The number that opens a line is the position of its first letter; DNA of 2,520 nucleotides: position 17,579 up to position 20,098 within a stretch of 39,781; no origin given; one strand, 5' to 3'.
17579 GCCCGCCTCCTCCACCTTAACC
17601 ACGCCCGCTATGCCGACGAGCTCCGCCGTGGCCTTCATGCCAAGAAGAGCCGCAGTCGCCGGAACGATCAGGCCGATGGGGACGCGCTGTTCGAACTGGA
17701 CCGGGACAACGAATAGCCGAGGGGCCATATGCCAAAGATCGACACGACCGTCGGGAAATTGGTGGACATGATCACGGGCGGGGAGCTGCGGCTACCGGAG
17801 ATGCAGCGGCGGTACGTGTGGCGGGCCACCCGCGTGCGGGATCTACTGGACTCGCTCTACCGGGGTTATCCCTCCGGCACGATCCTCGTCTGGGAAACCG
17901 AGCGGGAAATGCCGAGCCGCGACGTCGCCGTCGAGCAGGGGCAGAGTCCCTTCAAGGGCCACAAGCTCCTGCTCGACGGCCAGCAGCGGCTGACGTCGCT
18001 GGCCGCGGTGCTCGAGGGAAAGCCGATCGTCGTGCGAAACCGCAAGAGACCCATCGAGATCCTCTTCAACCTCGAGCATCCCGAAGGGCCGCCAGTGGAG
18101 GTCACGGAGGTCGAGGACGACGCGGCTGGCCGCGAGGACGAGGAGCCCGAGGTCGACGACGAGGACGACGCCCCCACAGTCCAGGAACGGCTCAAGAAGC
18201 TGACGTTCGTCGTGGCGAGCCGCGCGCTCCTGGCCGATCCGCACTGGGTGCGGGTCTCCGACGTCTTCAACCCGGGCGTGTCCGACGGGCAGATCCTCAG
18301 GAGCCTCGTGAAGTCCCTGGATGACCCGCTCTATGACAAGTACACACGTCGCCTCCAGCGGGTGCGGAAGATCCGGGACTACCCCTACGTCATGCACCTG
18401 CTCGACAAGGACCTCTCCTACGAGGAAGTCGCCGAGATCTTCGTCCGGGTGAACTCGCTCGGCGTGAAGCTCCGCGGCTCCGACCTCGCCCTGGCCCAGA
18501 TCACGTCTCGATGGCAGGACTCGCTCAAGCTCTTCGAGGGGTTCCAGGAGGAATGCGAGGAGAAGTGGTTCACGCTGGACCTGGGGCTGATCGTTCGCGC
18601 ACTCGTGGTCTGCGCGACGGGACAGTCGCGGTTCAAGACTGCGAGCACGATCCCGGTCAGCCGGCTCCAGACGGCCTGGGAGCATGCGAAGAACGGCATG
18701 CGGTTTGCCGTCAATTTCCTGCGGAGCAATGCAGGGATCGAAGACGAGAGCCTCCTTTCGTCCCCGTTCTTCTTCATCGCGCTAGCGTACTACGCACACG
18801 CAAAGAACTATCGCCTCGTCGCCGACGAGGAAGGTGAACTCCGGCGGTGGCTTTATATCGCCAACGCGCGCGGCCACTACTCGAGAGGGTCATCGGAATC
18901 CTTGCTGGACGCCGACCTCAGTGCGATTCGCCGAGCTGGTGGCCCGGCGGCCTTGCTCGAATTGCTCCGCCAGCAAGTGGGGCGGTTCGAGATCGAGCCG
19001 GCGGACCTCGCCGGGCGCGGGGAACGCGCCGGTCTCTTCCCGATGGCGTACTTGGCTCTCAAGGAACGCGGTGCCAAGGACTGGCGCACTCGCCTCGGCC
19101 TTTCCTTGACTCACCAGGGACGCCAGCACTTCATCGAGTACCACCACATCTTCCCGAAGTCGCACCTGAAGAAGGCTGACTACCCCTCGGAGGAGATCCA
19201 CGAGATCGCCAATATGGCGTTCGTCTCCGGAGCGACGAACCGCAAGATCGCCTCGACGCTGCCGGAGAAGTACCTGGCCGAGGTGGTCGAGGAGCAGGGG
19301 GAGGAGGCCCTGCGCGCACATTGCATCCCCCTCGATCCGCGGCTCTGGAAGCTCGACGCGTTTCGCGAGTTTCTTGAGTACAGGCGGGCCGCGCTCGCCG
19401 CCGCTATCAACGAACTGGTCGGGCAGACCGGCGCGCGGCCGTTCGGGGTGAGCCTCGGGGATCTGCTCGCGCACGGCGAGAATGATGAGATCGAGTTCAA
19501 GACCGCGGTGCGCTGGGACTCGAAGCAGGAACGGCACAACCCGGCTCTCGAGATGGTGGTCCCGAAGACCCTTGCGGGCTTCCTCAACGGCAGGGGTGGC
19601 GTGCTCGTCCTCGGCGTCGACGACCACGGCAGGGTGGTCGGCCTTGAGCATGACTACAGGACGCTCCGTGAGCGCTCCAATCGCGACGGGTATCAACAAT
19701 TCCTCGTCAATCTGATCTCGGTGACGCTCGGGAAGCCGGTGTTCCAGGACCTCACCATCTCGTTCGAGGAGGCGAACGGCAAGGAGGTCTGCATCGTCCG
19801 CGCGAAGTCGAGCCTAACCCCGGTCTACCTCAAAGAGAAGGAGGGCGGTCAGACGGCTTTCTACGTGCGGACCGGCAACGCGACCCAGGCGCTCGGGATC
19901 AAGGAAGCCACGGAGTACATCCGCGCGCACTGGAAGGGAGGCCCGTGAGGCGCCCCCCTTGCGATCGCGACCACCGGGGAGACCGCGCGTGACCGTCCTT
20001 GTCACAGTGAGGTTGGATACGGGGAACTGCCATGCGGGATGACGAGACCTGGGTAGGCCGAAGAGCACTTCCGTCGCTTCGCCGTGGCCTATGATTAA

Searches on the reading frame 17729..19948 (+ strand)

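Call 52: search_protein_families(library=padloc, proteins=[window:17729-19948:+], max_evalue=0.00001)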
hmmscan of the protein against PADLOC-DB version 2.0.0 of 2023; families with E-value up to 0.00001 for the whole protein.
window:17729-19948:+ (739 aa): 7 families
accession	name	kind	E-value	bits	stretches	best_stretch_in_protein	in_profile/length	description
PDLC04151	HEC-05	-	1.5e-50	170.5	2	169-565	186-594/600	-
PDLC04709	PDC-M55C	-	2.1e-30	103.9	2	7-97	16-109/554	-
PDLC04150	HEC-05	-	1.6e-23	81.4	1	7-361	9-365/583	-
PDLC04153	HEC-05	-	6.1e-14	49.1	1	7-101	8-118/621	-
PDLC04152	HEC-05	-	1.5e-13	48.1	0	225-561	229-559/566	-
PDLC03877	NsnA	-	5.7e-09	33.7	1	5-267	50-209/385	-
PDLC04157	HEC-06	-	6.7e-06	23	0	3-95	6-89/558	-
